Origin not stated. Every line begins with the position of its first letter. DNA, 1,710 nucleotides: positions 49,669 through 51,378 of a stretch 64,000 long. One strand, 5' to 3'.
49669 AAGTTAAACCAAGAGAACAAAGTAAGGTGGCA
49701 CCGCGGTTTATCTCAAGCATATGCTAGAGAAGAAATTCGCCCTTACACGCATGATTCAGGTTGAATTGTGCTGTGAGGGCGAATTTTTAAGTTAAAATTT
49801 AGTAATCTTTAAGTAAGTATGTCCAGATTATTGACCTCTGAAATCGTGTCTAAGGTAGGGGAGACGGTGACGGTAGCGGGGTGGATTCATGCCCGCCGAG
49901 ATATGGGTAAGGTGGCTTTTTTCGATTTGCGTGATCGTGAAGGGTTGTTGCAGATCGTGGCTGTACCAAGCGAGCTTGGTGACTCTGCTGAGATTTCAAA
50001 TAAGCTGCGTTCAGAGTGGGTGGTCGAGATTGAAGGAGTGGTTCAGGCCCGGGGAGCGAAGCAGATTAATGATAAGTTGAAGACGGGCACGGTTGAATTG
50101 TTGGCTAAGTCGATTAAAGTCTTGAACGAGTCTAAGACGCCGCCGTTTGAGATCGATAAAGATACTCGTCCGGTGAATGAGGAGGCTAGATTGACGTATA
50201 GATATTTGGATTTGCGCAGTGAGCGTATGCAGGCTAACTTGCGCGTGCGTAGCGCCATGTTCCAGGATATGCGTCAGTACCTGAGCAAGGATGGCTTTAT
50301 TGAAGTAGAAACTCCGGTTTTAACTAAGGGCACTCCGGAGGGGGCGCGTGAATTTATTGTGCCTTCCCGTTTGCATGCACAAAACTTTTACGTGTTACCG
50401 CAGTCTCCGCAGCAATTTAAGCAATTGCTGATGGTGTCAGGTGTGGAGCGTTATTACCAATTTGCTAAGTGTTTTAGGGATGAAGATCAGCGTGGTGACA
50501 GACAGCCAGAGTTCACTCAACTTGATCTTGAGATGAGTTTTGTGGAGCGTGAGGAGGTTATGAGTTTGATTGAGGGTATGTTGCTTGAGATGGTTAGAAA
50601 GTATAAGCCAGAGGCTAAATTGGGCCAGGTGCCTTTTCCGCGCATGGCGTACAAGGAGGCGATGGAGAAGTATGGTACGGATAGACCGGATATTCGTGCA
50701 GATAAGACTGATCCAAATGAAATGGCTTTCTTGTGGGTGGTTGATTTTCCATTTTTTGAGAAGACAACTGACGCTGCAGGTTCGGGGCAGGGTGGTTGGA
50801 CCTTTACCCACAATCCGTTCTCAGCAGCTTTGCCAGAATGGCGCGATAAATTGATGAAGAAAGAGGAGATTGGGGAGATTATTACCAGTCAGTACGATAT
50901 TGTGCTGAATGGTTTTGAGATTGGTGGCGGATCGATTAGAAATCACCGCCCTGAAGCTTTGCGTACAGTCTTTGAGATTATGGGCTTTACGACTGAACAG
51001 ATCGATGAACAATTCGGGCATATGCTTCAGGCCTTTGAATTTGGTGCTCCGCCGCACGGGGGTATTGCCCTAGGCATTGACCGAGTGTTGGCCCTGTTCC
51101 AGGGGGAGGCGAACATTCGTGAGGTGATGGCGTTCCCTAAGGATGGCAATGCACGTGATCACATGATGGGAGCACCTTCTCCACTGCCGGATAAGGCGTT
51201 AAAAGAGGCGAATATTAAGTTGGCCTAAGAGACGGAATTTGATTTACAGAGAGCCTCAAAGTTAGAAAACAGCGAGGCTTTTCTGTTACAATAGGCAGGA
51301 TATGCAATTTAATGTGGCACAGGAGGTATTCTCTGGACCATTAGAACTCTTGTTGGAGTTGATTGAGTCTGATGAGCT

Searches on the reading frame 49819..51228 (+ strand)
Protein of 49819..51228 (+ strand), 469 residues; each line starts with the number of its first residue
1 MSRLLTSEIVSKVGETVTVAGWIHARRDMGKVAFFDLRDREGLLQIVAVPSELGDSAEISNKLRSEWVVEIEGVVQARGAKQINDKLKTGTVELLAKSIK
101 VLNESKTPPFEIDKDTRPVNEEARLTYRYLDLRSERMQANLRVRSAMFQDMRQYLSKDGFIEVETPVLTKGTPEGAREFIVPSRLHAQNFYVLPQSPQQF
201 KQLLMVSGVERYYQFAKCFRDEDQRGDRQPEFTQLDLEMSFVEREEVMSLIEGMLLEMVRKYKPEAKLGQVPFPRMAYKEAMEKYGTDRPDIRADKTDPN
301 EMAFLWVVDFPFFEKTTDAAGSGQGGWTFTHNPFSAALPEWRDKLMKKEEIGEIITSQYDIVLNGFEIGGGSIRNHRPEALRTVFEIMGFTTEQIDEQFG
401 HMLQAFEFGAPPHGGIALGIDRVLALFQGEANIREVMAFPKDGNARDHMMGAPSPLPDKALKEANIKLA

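Call 9: find_related_loci(query=window:49819-51228:+, collection=genome_contigs, flank=2500)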
Query window:49819-51228:+ (469 aa) in genome_contigs; peptide patterns used: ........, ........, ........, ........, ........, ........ (x = any residue, [..] = any of these).
94 stretches matched a pattern; 53 encode a relative of the query (tblastn E <= 1e-3); 53 distinct loci.
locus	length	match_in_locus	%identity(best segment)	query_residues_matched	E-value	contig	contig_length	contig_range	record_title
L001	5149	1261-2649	90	1-469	0e+0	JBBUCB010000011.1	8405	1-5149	MAG: Patescibacteria group bacterium isolate H41-bin178_1 H41_bin178_1_000000000011, whole genome shotgun sequence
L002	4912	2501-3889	91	1-469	0e+0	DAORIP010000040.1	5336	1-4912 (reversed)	MAG TPA_asm: bacterium isolate AMR_MDS_5574 NODE_2988_length_5336_cov_4.643817, whole genome shotgun sequence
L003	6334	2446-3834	90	1-469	0e+0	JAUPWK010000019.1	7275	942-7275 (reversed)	MAG: Patescibacteria group bacterium isolate erpe_2018_sw_45hr_WHONDRS-SW48-000100_B_bin.48 scaffold_204241, whole genom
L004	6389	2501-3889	84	1-469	0e+0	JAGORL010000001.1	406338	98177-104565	Patescibacteria group bacterium isolate Gw_Eff_bin_264 Gw_Eff_9_length_406338_cov_9.865127, whole genome shotgun sequenc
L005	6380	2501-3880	83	1-466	0e+0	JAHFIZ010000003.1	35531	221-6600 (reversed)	MAG: Candidatus Uhrbacteria bacterium isolate nzgw374 NODE_1078_length_35532_cov_3.741690, whole genome shotgun sequence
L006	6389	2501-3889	81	1-469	0e+0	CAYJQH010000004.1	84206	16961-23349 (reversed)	MAG TPA_asm: uncultured Gammaproteobacteria bacterium isolate ERP125453_co1_14 genome assembly, contig: NODE_144_length_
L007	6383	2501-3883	76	1-467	0e+0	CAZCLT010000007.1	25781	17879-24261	MAG TPA_asm: uncultured Gammaproteobacteria bacterium isolate binchicken_co38_1068 genome assembly, contig: NODE_3946_le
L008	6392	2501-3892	72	1-469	0e+0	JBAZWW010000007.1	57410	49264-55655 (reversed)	MAG: Patescibacteria group bacterium isolate SO_2017_GW1_41 NODE_2904_length_57410_cov_1.678753_OW334_2017, whole genome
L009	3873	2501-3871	74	1-453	0e+0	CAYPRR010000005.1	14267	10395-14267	MAG TPA_asm: uncultured Gammaproteobacteria bacterium isolate SRP062349_co5_16 genome assembly, contig: NODE_1577_length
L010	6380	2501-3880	65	1-466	0e+0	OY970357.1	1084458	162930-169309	MAG: Candidatus Uhrbacteria bacterium isolate MFD02416.bin.c.4 genome assembly, chromosome: 1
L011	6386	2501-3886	59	3-468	0e+0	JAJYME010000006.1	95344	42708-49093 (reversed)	MAG: bacterium isolate DBS2-4.bin108 NODE_303_length_95344_cov_3.05822, whole genome shotgun sequence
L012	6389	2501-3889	60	1-468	0e+0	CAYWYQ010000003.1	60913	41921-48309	MAG TPA_asm: uncultured Gammaproteobacteria bacterium isolate SRP200020_co5_417 genome assembly, contig: NODE_698_length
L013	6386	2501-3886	68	2-468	0e+0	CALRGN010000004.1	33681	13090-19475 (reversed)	MAG: Candidatus Uhrbacteria bacterium isolate TH-11nov19-157 genome assembly, contig: TH-11nov19-C2975, whole genome sho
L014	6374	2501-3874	50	3-468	4e-142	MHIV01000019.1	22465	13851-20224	MAG: Candidatus Colwellbacteria bacterium RIFCSPHIGHO2_02_FULL_45_17 rifcsphigho2_02_scaffold_3491, whole genome shotgun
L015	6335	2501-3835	48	10-466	6e-142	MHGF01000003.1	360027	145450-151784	MAG: Omnitrophica WOR_2 bacterium GWF2_43_52 gwf2_scaffold_118, whole genome shotgun sequence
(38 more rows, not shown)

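Call 33: find_homologous_proteins(query=window:49819-51225:+, max_evalue=1e-100)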
Query window:49819-51225:+ (469 aa): 7982 proteins with E <= 1e-100 among 8000 candidates; the best 120 are listed.
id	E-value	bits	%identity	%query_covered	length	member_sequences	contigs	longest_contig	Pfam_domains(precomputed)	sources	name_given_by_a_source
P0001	0.0e+0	1059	100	100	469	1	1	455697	PF01336.32,PF00152.26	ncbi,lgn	ncbi:MAG: aspartate--tRNA ligase [Patescibacteria group bacterium]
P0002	8.9e-285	962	91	100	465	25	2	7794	PF01336.32,PF00152.26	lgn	-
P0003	1.0e-274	929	86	100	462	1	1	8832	PF01336.32,PF00152.26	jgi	jgi:aspartyl-tRNA synthetase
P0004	9.6e-268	906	84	100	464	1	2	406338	PF01336.32,PF00152.26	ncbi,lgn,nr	ncbi:aspartate--tRNA ligase [Patescibacteria group bacterium]|nr:aspartate--tRNA ligase [Patescibact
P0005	1.4e-266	902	83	100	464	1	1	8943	PF01336.32,PF00152.26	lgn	-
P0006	2.7e-264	895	83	100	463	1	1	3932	PF01336.32,PF00152.26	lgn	-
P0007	3.5e-264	894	84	100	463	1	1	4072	PF01336.32,PF00152.26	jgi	jgi:aspartyl-tRNA synthetase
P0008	6.2e-264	894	83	100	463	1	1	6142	PF01336.32,PF00152.26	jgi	jgi:aspartyl-tRNA synthetase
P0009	1.4e-263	892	83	100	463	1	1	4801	PF01336.32,PF00152.26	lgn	-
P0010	2.2e-263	892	83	100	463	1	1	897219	PF01336.32,PF00152.26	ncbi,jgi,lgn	ncbi:MAG: aspartate--tRNA ligase [Patescibacteria group bacterium]|jgi:aspartyl-tRNA synthetase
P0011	1.1e-262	889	83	100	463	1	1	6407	PF01336.32,PF00152.26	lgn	-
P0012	1.3e-262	889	83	99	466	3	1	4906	PF01336.32,PF00152.26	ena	-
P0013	8.7e-260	880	81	100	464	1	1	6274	PF01336.32,PF00152.26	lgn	-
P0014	2.0e-255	866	81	100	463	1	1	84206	PF01336.32,PF00152.26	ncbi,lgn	-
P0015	1.3e-252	856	79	100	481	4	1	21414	PF01336.32,PF00152.26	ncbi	-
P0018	1.1e-247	840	79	100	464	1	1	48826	PF01336.32,PF00152.26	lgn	-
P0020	2.4e-233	793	73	100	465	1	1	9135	PF01336.32,PF00152.26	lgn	-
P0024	1.9e-229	780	72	100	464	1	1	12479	PF01336.32,PF00152.26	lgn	-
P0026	2.4e-228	776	72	99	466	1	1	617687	PF01336.32,PF00152.26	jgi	jgi:aspartyl-tRNA synthetase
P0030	1.7e-224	764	71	100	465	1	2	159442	PF01336.32,PF00152.26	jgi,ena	jgi:aspartyl-tRNA synthetase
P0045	2.9e-217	740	69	100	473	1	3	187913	PF01336.32,PF00152.26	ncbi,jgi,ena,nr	ncbi:aspartate--tRNA ligase [Candidatus Uhrbacteria bacterium]|jgi:aspartyl-tRNA synthetase|nr:aspar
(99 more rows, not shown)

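Call 34: find_encoding_contigs(protein=P0003, flank=6000, max_places=3)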
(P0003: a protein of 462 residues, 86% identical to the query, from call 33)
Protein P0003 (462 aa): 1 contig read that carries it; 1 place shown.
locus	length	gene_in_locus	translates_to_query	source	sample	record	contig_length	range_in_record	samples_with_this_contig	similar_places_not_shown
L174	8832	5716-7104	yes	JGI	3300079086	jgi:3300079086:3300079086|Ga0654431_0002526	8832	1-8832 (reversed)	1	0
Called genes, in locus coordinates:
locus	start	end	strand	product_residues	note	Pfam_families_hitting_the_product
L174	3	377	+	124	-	?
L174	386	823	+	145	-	PF00828:Ribosomal_L27A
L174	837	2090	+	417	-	PF00344:SecY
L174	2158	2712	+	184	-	PF00406:ADK, PF13238:AAA_18, PF13207:AAA_17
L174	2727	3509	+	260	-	PF00557:Peptidase_M24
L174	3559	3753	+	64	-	-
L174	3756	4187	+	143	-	PF23951:DUF7282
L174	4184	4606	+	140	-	PF03652:RuvX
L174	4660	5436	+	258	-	PF11967:RecO_N, PF02565:RecO_C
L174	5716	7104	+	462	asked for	PF01336:tRNA_anti-codon, PF00152:tRNA-synt_2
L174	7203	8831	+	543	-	?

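Call 35: find_encoding_contigs(protein=P0010, flank=10000, max_places=3)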
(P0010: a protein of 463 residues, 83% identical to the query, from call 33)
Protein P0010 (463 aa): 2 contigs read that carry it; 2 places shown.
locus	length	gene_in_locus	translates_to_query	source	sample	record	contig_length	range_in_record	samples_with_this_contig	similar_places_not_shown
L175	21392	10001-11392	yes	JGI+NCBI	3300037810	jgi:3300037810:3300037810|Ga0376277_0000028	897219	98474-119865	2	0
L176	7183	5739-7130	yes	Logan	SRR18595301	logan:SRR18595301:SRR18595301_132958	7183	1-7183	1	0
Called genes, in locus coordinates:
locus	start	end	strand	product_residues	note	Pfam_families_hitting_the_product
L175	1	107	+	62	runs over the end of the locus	PF00831:Ribosomal_L29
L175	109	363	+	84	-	PF00366:Ribosomal_S17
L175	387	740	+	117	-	PF00238:Ribosomal_L14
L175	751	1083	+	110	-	PF00467:KOW, PF17136:ribosomal_L24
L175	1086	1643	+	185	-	PF00281:Ribosomal_L5, PF00673:Ribosomal_L5_C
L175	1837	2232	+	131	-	PF00410:Ribosomal_S8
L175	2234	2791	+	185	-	PF00347:Ribosomal_L6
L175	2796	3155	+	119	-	PF00861:Ribosomal_L18p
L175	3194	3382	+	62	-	-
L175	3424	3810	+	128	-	PF00333:Ribosomal_S5, PF03719:Ribosomal_S5_C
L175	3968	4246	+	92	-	PF00828:Ribosomal_L27A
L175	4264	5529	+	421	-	PF00344:SecY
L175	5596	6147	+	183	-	PF00406:ADK, PF13238:AAA_18 (weak), PF13671:AAA_33 (weak), PF13207:AAA_17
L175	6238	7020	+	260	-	PF00557:Peptidase_M24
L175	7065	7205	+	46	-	-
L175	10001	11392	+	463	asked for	PF01336:tRNA_anti-codon, PF00152:tRNA-synt_2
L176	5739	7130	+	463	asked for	PF01336:tRNA_anti-codon, PF00152:tRNA-synt_2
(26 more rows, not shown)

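Call 36: find_encoding_contigs(protein=P0015, flank=6000, max_places=3)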
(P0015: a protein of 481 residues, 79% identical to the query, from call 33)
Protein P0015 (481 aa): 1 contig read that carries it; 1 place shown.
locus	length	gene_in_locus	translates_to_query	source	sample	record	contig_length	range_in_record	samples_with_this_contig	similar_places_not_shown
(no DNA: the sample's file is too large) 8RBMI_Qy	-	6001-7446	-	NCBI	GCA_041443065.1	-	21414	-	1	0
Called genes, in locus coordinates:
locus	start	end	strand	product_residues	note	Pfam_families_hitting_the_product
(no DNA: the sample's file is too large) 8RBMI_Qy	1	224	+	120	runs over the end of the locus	PF00861:Ribosomal_L18p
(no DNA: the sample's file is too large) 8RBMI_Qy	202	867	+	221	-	PF00333:Ribosomal_S5, PF03719:Ribosomal_S5_C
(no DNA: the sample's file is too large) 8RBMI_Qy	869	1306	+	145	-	PF00828:Ribosomal_L27A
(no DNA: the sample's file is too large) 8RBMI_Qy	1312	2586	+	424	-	PF00344:SecY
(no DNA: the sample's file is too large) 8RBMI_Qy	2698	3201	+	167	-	PF00406:ADK, PF13207:AAA_17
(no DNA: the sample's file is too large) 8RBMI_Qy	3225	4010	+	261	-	PF00557:Peptidase_M24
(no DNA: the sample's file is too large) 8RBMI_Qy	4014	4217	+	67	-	-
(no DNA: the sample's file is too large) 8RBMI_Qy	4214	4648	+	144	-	-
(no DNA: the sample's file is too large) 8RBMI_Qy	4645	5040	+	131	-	PF03652:RuvX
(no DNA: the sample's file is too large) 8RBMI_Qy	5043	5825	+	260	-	PF11967:RecO_N, PF02565:RecO_C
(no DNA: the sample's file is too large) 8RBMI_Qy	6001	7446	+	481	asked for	PF01336:tRNA_anti-codon, PF00152:tRNA-synt_2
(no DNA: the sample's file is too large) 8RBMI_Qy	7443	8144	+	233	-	PF02616:SMC_ScpA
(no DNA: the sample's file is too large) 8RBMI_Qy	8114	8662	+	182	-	PF04079:SMC_ScpB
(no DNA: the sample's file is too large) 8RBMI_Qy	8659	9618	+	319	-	PF00768:Peptidase_S11, PF13354:Beta-lactamase2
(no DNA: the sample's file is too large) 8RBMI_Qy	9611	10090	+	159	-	PF09335:VTT_dom (faint), PF06695:Sm_multidrug_ex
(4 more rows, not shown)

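Call 37: find_encoding_contigs(protein=P0018, flank=6000, max_places=3)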
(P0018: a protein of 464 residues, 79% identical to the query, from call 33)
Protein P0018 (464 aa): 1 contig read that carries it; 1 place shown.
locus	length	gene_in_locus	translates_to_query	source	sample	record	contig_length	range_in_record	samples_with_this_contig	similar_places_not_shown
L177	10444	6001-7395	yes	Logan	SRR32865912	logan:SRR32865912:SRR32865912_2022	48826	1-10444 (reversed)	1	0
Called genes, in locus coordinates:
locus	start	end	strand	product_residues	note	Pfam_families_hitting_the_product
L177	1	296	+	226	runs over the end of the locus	PF00333:Ribosomal_S5, PF03719:Ribosomal_S5_C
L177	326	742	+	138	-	PF00828:Ribosomal_L27A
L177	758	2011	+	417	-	PF00344:SecY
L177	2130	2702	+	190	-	PF00406:ADK, PF13238:AAA_18, PF13207:AAA_17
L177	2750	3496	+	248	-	PF00557:Peptidase_M24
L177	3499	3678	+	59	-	-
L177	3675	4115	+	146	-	PF23951:DUF7282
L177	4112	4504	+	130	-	PF03652:RuvX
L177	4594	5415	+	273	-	PF11967:RecO_N, PF02565:RecO_C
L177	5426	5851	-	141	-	-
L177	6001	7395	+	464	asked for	PF01336:tRNA_anti-codon, PF00152:tRNA-synt_2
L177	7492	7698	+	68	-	-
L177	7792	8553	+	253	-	PF02616:SMC_ScpA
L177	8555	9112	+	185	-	PF04079:SMC_ScpB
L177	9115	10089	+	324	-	PF00768:Peptidase_S11, PF13354:Beta-lactamase2, PF02113:Peptidase_S13 (weak)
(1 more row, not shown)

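Call 38: find_encoding_contigs(protein=P0005, flank=3000, max_places=2)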
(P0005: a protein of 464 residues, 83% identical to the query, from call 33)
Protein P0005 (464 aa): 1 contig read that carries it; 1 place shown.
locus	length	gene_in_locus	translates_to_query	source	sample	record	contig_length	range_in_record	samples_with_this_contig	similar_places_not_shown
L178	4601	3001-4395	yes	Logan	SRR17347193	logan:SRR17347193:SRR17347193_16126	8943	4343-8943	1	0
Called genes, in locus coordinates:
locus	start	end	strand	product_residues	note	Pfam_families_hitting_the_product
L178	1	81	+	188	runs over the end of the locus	PF00406:ADK, PF13207:AAA_17, PF13238:AAA_18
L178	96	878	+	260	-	PF00557:Peptidase_M24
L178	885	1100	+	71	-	-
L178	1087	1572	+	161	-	PF23951:DUF7282 (weak)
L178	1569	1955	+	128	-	PF03652:RuvX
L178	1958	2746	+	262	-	PF11967:RecO_N, PF02565:RecO_C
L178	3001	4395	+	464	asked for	PF01336:tRNA_anti-codon, PF00152:tRNA-synt_2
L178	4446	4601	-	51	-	?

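Call 39: find_encoding_contigs(protein=P0020, flank=3000, max_places=2)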
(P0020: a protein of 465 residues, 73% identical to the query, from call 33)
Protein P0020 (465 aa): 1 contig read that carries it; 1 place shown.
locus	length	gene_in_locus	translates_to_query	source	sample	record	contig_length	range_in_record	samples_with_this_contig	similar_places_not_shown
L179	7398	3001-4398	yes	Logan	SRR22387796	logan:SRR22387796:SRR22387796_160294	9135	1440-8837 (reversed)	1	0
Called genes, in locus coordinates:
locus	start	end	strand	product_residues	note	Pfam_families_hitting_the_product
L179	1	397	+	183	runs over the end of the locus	PF00406:ADK, PF13238:AAA_18 (weak), PF13671:AAA_33 (faint), PF13207:AAA_17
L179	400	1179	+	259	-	PF00557:Peptidase_M24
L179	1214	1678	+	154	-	PF23951:DUF7282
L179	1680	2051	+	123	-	PF03652:RuvX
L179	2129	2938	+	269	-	PF11967:RecO_N, PF02565:RecO_C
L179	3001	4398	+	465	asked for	PF01336:tRNA_anti-codon, PF00152:tRNA-synt_2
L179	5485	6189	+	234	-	PF02616:SMC_ScpA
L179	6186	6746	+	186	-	PF04079:SMC_ScpB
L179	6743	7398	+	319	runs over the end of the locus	PF00768:Peptidase_S11, PF13354:Beta-lactamase2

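Call 40: find_encoding_contigs(protein=P0024, flank=3000, max_places=2)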
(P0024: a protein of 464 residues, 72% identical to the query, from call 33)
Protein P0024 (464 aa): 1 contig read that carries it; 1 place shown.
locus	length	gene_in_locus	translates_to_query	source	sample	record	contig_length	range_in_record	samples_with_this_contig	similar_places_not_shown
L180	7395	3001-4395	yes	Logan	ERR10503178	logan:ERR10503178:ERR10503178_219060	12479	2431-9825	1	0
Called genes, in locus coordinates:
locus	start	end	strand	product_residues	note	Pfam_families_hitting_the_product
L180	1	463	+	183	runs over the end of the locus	PF00406:ADK, PF02223:Thymidylate_kin (faint), PF13238:AAA_18, PF13207:AAA_17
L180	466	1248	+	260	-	PF00557:Peptidase_M24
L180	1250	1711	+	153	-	PF23951:DUF7282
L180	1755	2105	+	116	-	PF03652:RuvX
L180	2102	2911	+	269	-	PF11967:RecO_N, PF02565:RecO_C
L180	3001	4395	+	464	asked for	PF01336:tRNA_anti-codon, PF00152:tRNA-synt_2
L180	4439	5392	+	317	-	-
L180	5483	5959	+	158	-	PF01966:HD (weak)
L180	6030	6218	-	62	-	-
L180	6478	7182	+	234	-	PF02616:SMC_ScpA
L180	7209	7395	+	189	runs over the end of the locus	PF04079:SMC_ScpB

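Call 41: find_encoding_contigs(protein=P0026, flank=3000, max_places=2)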
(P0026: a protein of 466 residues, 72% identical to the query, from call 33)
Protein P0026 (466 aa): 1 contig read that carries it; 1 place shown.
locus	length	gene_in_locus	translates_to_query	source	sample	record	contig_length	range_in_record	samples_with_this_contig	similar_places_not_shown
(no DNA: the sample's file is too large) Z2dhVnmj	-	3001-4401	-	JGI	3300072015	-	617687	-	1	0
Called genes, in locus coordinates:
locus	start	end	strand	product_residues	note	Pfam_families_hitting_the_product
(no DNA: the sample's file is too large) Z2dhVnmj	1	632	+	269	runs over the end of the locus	PF00557:Peptidase_M24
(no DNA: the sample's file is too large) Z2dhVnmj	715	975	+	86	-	-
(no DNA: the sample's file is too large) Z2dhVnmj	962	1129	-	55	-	-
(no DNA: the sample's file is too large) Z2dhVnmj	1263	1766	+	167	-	PF23951:DUF7282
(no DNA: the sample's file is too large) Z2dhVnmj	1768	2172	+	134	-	PF03652:RuvX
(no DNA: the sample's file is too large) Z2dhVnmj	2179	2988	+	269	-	PF11967:RecO_N, PF02565:RecO_C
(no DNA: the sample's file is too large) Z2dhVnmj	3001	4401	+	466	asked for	PF01336:tRNA_anti-codon, PF00152:tRNA-synt_2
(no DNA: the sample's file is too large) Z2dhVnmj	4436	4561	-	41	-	-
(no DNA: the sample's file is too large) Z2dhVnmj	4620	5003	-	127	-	-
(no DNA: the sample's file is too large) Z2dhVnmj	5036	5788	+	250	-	PF02616:SMC_ScpA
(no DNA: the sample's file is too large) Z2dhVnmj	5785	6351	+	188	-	PF04079:SMC_ScpB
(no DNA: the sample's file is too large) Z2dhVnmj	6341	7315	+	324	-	PF00768:Peptidase_S11, PF13354:Beta-lactamase2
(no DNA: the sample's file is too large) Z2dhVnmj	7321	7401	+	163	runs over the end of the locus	PF06695:Sm_multidrug_ex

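Call 42: find_encoding_contigs(protein=P0030, flank=3000, max_places=2)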
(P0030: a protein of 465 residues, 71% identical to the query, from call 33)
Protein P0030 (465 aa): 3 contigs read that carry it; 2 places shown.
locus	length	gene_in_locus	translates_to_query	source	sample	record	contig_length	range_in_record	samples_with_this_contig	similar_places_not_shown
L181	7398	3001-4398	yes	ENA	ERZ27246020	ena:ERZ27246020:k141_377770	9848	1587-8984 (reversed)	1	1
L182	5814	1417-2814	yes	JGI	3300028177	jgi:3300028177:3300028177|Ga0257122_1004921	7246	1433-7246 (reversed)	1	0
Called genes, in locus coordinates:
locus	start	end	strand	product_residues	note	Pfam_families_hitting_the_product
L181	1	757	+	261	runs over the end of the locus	PF00557:Peptidase_M24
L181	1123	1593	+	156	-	PF23951:DUF7282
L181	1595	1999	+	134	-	PF03652:RuvX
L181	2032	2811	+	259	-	PF11967:RecO_N, PF02565:RecO_C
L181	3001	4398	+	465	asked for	PF01336:tRNA_anti-codon, PF00152:tRNA-synt_2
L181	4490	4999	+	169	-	PF20803:PaaX_M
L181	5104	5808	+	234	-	PF02616:SMC_ScpA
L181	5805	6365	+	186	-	PF04079:SMC_ScpB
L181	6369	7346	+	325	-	PF00768:Peptidase_S11, PF13354:Beta-lactamase2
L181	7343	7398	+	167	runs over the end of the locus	PF06695:Sm_multidrug_ex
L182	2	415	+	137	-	?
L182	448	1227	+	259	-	PF11967:RecO_N, PF02565:RecO_C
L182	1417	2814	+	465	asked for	PF01336:tRNA_anti-codon, PF00152:tRNA-synt_2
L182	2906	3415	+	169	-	PF20803:PaaX_M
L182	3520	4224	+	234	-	PF02616:SMC_ScpA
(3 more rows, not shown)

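Call 43: find_encoding_contigs(protein=P0045, flank=3000, max_places=2)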
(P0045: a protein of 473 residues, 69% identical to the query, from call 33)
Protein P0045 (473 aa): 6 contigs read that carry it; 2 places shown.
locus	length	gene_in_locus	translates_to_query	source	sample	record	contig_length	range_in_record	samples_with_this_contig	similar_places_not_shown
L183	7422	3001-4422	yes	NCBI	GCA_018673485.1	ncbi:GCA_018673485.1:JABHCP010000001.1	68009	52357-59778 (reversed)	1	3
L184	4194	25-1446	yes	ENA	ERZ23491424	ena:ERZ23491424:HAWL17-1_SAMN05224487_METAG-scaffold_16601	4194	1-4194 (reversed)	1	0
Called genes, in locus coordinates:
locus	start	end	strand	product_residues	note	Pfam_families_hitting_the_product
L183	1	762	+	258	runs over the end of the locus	PF00557:Peptidase_M24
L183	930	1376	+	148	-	PF23951:DUF7282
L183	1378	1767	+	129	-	PF03652:RuvX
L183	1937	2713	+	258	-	PF11967:RecO_N, PF02565:RecO_C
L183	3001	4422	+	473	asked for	PF01336:tRNA_anti-codon, PF00152:tRNA-synt_2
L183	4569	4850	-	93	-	-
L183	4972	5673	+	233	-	PF02616:SMC_ScpA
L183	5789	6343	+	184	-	PF04079:SMC_ScpB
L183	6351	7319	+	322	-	PF00768:Peptidase_S11, PF13354:Beta-lactamase2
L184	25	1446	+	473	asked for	PF01336:tRNA_anti-codon, PF00152:tRNA-synt_2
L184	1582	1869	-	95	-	-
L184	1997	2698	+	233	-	PF02616:SMC_ScpA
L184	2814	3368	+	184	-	PF04079:SMC_ScpB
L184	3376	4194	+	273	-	?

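Call 55: search_protein_families(library=pfam, proteins=[window:49819-51225:+])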
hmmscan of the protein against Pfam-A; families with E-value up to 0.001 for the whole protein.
window:49819-51225:+ (469 aa): 2 families
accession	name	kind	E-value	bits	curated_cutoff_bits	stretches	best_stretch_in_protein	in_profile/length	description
PF00152.25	tRNA-synt_2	-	7.7e-114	380.3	25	1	120-442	1-307/308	tRNA synthetases class II (D, K and N)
PF01336.31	tRNA_anti-codon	-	1.1e-17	64.2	27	1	17-102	1-75/75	OB-fold nucleic acid binding domain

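Call 59: search_protein_families(library=ncbifam, proteins=[window:49819-51225:+], max_evalue=1e-10)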
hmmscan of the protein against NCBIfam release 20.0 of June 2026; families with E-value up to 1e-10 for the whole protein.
window:49819-51225:+ (469 aa): 15 families
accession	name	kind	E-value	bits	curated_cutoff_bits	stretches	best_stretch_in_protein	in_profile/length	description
NF001750.0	PRK00476.1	equivalog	1.8e-190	634.2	443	2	11-295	15-296/590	aspartate--tRNA ligase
TIGR00459.1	aspS_bact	equivalog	1.1e-169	565.6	373.85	2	11-296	13-292/586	aspartate--tRNA ligase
NF009460.0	PRK12820.1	equivalog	2.1e-127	426.2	1379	2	10-295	31-324/723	bifunctional aspartyl-tRNA synthetase/aspartyl/glutamyl-tRNA amidotransferase subunit C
NF003483.0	PRK05159.1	equivalog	7.6e-77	259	353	1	2-443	4-433/438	aspartate--tRNA(Asn) ligase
TIGR00458.1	aspS_nondisc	equivalog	4.8e-65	220.2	368.4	1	13-443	11-423/428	aspartate--tRNA(Asn) ligase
NF001756.1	PRK00484.1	subfamily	1.3e-46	159.3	468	1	10-441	47-484/488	lysine--tRNA ligase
NF003037.0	PRK03932.1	equivalog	8.7e-45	153.5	414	1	11-261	13-261/451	asparagine--tRNA ligase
TIGR00499.1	lysS_bact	equivalog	1.2e-44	152.8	427.6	1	11-267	50-298/496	lysine--tRNA ligase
TIGR00457.1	asnS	equivalog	3.6e-43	148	342.6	1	9-261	11-263/455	asparagine--tRNA ligase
NF002821.0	PRK02983.1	equivalog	5e-38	130.8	742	1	8-257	653-894/1102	bifunctional lysylphosphatidylglycerol synthetase/lysine--tRNA ligase LysX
NF009101.0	PRK12445.1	subfamily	1.2e-31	109.9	1026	1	16-285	67-336/505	lysine--tRNA ligase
TIGR00462.1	genX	equivalog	7.2e-23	81.5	286.9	1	142-287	2-144/304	EF-P lysine aminoacylase EpmA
NF006828.0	PRK09350.1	equivalog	1.7e-21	76.8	264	1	137-283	12-154/325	elongation factor P--(R)-beta-lysine ligase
NF005054.0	PRK06462.1-4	equivalog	1.9e-18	66.6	309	1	126-311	10-211/318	asparagine synthetase A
NF005052.0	PRK06462.1-1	equivalog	5.2e-14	52.1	368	1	105-263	15-174/353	asparagine synthetase A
